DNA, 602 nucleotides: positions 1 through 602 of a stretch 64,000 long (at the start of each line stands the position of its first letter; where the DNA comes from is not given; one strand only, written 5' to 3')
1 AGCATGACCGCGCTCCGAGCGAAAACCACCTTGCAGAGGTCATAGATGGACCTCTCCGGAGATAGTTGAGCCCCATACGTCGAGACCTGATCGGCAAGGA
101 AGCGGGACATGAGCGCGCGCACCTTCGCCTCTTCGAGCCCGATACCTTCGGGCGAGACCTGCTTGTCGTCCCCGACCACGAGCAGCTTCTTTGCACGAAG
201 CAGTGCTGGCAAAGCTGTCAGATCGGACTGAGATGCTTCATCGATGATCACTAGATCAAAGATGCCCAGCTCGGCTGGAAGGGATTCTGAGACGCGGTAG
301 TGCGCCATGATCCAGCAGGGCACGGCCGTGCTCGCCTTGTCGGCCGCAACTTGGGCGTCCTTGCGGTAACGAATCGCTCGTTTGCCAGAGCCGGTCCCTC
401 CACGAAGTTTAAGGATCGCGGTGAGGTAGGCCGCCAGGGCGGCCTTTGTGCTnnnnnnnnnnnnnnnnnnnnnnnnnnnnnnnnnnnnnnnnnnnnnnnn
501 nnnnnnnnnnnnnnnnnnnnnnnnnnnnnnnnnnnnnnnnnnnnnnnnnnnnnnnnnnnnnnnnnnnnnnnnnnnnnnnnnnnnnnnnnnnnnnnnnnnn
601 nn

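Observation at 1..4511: Decayed integrative island at tRNA-Glu carrying a giant SF1 helicase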

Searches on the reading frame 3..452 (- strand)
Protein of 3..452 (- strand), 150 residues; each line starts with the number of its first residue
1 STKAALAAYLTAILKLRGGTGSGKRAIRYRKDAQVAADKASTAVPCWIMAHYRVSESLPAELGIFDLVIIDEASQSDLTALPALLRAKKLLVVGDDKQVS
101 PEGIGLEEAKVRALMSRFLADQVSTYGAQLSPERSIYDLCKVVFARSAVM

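Call 55: find_homologous_proteins(query=window:3-452:-, max_evalue=1e-20)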
Query window:3-452:- (150 aa): 105 proteins with E <= 1e-20 among 501 candidates.
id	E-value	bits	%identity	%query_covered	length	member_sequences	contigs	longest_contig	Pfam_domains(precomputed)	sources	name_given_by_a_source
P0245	4.2e-58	213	71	100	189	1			PF13086.13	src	-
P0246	2.0e-51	191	69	91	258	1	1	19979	PF13086.13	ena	-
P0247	2.2e-51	191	72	88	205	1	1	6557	PF13086.13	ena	-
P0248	8.0e-51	189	67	90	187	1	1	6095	PF13086.13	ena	-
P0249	1.5e-50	189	70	84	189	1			PF13086.13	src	-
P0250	2.2e-47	178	59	100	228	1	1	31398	PF13086.13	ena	-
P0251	4.2e-47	177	72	80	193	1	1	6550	PF13086.13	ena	-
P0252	3.8e-44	168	60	97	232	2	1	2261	PF13086.13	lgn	-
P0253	7.0e-44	167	70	79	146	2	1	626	PF13086.13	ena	-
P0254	4.5e-43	164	78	68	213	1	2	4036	PF13086.13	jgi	jgi:hypothetical protein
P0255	5.1e-43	164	56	99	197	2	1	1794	PF13086.13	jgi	jgi:AAA domain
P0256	5.2e-43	164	58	97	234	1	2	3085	PF13086.13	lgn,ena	-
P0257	8.3e-42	160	58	94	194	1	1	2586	PF13086.13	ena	-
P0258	2.8e-41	159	62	82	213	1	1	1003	PF13086.13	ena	-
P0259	2.9e-41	159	55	99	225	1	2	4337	PF13086.13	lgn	-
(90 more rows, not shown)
